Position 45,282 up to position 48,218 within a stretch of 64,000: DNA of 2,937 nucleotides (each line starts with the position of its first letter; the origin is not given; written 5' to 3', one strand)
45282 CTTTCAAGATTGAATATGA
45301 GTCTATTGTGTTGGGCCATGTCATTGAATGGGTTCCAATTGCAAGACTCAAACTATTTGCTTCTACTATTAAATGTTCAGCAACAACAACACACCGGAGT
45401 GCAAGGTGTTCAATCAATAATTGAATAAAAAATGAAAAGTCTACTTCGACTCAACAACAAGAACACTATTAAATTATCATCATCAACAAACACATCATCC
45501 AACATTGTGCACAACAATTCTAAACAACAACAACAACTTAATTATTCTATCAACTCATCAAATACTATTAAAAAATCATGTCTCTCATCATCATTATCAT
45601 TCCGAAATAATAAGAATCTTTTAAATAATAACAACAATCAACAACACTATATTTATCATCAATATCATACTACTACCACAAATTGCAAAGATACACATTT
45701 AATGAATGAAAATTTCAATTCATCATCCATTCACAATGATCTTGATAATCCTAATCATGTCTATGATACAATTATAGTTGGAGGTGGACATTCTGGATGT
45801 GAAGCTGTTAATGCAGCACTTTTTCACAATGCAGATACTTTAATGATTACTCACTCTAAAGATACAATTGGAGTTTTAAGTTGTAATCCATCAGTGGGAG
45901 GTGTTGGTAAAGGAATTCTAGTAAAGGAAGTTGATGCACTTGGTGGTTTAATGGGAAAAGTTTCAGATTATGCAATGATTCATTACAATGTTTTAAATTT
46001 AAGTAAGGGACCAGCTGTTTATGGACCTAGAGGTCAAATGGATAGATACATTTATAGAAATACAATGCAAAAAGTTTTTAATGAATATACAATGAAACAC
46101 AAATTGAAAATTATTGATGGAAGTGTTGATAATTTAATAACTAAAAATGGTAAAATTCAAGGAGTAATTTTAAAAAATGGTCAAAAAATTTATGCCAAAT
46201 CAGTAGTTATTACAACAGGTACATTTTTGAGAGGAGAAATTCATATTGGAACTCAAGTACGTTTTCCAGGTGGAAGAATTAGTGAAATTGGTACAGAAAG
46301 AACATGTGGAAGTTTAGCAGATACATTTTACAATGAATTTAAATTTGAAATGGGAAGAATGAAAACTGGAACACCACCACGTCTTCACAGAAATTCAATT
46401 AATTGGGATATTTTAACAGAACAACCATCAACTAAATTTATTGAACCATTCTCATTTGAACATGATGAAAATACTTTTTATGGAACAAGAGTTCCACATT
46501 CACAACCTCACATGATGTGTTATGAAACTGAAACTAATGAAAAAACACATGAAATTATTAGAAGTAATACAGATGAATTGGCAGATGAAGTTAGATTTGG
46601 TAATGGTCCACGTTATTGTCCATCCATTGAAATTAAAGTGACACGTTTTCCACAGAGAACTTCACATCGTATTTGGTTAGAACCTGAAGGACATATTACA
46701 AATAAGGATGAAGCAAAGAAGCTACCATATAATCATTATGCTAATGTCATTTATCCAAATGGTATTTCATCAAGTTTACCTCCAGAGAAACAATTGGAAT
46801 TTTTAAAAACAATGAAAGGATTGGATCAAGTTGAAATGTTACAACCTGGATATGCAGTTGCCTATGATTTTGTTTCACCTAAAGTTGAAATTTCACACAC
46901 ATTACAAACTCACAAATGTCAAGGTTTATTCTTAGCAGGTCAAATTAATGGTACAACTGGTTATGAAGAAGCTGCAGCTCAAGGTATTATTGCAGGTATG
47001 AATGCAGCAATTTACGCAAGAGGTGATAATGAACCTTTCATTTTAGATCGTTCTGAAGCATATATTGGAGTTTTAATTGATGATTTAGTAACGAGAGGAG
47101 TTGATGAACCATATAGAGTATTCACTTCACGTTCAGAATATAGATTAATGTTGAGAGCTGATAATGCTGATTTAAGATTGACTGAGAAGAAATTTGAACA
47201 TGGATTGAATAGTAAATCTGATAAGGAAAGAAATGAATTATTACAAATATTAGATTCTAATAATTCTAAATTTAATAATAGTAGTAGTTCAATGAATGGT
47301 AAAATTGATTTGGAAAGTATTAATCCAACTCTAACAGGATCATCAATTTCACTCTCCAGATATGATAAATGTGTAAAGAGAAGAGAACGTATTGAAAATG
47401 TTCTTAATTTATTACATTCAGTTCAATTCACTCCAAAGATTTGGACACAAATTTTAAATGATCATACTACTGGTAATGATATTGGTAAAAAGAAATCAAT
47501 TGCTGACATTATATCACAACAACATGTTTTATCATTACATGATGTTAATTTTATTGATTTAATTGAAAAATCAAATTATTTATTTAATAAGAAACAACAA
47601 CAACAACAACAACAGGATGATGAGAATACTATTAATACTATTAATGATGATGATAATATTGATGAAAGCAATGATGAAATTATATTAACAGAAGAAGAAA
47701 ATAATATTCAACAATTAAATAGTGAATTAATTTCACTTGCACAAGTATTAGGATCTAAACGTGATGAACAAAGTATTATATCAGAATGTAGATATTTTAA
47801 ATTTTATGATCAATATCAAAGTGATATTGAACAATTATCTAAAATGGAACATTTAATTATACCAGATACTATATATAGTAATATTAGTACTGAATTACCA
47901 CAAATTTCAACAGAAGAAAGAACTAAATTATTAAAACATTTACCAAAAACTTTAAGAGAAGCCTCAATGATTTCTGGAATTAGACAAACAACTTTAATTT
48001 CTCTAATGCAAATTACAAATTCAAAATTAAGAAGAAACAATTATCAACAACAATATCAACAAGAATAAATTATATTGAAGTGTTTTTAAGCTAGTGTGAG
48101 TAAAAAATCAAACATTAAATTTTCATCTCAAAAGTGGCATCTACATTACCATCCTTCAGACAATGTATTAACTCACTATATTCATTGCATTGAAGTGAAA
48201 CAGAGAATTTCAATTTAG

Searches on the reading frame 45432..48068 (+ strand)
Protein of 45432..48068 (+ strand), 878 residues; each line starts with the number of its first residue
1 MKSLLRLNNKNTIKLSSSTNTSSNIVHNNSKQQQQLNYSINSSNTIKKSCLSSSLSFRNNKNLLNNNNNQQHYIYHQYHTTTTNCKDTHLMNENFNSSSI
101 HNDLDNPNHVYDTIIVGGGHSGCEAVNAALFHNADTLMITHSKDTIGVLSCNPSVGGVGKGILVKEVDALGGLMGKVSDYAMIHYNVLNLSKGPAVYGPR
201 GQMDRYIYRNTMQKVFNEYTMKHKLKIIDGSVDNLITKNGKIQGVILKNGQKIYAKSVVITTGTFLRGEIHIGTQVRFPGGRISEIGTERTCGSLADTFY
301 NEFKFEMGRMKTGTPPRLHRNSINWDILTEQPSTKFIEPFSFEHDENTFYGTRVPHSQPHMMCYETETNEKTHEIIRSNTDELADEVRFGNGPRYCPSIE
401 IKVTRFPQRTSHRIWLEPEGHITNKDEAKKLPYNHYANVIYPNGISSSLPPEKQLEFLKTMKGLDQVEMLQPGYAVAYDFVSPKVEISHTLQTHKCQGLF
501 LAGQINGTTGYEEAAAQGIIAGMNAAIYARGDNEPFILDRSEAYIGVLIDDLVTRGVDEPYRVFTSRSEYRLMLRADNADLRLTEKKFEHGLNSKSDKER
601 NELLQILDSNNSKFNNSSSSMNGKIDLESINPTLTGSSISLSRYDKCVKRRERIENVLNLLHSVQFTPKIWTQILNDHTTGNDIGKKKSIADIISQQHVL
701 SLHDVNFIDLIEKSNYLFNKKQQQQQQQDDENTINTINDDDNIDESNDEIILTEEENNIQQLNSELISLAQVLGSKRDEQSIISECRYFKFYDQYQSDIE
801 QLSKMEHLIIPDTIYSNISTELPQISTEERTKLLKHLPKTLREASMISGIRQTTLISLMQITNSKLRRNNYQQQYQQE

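Call 11: search_protein_families(library=pfam, proteins=[window:45432-48065:+], max_evalue=0.001)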
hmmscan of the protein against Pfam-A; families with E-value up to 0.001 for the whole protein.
window:45432-48065:+ (878 aa): 5 families
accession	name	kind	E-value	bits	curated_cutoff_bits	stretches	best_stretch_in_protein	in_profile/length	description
PF01134.28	GIDA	-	2.5e-124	415.7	22.1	1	112-531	1-389/391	Glucose inhibited division protein A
PF13932.14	SAM_GIDA_C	-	2.1e-09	37.5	27.1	1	800-859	1-57/57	tRNA modifying enzyme MnmG/GidA C-terminal helical bundle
PF13454.12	NAD_binding_9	-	0.00023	21.6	21.8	0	194-264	86-154/155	FAD-NAD(P)-binding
PF07992.20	Pyr_redox_2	-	0.00043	20.2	26.1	0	111-263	1-108/291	Pyridine nucleotide-disulphide oxidoreductase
PF21680.2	GIDA_C_1st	-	0.00055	21.1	24.7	0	643-709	3-69/96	tRNA modifying enzyme MnmG/GidA C-terminal helical domain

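Call 15: find_encoding_contigs(protein=window:45432-48068:+, flank=10000, max_places=3)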
Protein window:45432-48068:+ (878 aa): no gene with exactly this product is on record in the collection.
